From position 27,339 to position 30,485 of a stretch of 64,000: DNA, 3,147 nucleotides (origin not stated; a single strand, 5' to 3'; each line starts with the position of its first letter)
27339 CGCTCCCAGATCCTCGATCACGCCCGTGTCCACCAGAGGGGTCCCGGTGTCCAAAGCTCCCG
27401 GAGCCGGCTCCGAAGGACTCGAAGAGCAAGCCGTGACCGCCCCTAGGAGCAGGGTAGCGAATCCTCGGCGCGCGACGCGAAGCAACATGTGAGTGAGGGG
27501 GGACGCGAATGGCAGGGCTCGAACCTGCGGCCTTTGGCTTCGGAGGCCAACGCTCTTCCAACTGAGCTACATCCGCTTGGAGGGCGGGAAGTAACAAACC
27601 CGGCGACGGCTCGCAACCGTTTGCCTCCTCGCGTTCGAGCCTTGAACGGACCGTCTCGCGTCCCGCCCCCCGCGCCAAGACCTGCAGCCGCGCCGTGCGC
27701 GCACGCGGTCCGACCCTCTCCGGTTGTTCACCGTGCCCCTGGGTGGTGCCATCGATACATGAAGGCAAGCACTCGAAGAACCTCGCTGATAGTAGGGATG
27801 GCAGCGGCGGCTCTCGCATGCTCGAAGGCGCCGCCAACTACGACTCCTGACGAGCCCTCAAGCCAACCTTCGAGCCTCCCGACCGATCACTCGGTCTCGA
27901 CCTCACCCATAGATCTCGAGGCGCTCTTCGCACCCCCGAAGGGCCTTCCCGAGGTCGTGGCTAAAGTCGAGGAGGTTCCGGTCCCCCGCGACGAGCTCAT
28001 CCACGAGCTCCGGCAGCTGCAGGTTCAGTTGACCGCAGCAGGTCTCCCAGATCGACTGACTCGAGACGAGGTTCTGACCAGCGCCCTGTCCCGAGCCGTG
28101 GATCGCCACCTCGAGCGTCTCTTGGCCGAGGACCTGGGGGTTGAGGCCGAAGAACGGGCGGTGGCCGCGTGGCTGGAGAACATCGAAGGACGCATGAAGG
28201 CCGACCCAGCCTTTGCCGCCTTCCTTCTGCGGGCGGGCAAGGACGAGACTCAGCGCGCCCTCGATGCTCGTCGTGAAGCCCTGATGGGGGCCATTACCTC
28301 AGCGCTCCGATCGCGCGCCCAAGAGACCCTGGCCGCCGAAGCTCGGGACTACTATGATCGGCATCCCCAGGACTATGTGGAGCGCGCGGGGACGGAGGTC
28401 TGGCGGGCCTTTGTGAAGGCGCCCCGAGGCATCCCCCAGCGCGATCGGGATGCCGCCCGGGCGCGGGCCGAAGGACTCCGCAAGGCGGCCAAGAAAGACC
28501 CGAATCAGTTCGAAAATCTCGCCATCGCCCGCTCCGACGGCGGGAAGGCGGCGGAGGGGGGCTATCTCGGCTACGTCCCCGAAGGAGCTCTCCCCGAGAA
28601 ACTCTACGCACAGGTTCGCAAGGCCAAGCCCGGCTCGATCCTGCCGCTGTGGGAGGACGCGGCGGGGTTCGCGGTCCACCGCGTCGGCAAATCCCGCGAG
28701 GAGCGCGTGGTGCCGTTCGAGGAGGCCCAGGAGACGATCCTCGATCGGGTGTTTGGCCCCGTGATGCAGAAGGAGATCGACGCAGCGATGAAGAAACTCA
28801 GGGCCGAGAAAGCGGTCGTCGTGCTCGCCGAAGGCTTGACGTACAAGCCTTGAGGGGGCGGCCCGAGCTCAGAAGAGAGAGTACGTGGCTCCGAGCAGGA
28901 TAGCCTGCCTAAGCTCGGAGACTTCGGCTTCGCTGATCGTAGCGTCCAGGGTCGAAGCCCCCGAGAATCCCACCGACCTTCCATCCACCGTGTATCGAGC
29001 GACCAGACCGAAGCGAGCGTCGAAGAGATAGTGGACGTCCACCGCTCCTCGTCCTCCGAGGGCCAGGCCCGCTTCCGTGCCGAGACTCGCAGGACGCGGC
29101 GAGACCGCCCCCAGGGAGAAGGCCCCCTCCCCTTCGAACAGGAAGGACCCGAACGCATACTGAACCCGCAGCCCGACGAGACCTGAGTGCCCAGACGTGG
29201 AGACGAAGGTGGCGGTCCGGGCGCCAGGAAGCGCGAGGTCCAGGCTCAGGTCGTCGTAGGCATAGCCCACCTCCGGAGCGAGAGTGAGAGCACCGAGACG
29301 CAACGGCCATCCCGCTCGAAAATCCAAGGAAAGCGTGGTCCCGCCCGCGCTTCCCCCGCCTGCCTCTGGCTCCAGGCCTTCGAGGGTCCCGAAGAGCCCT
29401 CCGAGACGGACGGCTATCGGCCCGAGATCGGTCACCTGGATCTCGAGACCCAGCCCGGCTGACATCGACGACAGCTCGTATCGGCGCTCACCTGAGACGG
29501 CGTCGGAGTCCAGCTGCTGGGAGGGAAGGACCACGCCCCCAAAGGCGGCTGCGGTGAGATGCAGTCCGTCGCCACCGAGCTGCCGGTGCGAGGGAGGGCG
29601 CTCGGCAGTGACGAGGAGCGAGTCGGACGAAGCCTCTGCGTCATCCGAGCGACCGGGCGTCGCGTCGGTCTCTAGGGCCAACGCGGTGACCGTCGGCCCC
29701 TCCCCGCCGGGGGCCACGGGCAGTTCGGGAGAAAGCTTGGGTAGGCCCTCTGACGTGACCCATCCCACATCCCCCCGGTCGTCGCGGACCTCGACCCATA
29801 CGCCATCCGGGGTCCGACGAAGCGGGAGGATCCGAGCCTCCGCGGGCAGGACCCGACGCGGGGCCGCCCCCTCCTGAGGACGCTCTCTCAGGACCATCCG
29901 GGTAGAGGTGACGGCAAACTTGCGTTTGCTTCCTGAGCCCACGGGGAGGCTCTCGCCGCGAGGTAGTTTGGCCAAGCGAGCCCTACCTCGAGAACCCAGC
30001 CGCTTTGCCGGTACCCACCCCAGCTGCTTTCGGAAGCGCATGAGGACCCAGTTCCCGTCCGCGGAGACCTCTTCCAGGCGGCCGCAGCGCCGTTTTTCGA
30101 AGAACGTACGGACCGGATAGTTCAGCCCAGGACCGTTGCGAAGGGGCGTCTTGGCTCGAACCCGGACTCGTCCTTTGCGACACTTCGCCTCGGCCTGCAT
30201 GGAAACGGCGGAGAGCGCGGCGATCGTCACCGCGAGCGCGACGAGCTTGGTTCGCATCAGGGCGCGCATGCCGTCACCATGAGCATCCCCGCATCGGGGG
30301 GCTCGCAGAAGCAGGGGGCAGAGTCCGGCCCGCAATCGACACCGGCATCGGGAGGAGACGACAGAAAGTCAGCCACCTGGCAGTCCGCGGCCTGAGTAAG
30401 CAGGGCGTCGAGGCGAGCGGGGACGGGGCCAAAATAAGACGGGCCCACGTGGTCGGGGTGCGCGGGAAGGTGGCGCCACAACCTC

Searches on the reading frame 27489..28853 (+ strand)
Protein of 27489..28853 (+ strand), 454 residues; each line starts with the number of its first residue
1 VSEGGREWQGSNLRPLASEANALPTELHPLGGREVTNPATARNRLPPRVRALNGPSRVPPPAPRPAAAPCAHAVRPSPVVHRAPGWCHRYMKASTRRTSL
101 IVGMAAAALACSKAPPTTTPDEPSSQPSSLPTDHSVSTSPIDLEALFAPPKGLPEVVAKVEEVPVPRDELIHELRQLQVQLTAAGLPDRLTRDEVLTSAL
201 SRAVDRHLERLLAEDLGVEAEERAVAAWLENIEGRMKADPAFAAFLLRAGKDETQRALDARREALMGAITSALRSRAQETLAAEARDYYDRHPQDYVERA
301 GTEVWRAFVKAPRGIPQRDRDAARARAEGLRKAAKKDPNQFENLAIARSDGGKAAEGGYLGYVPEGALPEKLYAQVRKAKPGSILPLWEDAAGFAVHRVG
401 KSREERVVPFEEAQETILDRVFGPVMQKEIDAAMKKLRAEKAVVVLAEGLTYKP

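Call 45: search_protein_families(library=pfam, proteins=[window:27489-28853:+], max_evalue=0.0001)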
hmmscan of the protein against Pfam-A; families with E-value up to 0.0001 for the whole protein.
window:27489-28853:+ (454 aa): 3 families
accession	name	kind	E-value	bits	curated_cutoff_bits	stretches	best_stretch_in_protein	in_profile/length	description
PF00639.27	Rotamase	-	8.5e-13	49.5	21.7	1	315-399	10-95/97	PPIC-type PPIASE domain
PF13145.12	Rotamase_2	-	5.6e-10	40.5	27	1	283-414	4-120/121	PPIC-type PPIASE domain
PF13616.12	Rotamase_3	-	5.7e-06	27.3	22.5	1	317-394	30-107/116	PPIC-type PPIASE domain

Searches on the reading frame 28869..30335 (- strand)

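Call 45: search_protein_families(library=pfam, proteins=[window:28869-30335:-], max_evalue=0.0001)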
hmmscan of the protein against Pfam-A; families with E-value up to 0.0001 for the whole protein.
window:28869-30335:- (488 aa): 2 families
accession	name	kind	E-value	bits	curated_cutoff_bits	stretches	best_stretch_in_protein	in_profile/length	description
PF06347.19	SH3_4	-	4.5e-08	33.2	24.1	0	145-196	3-52/56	Bacterial SH3 domain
PF08239.17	SH3_3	-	3.2e-07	30.9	27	0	149-198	5-53/54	Bacterial SH3 domain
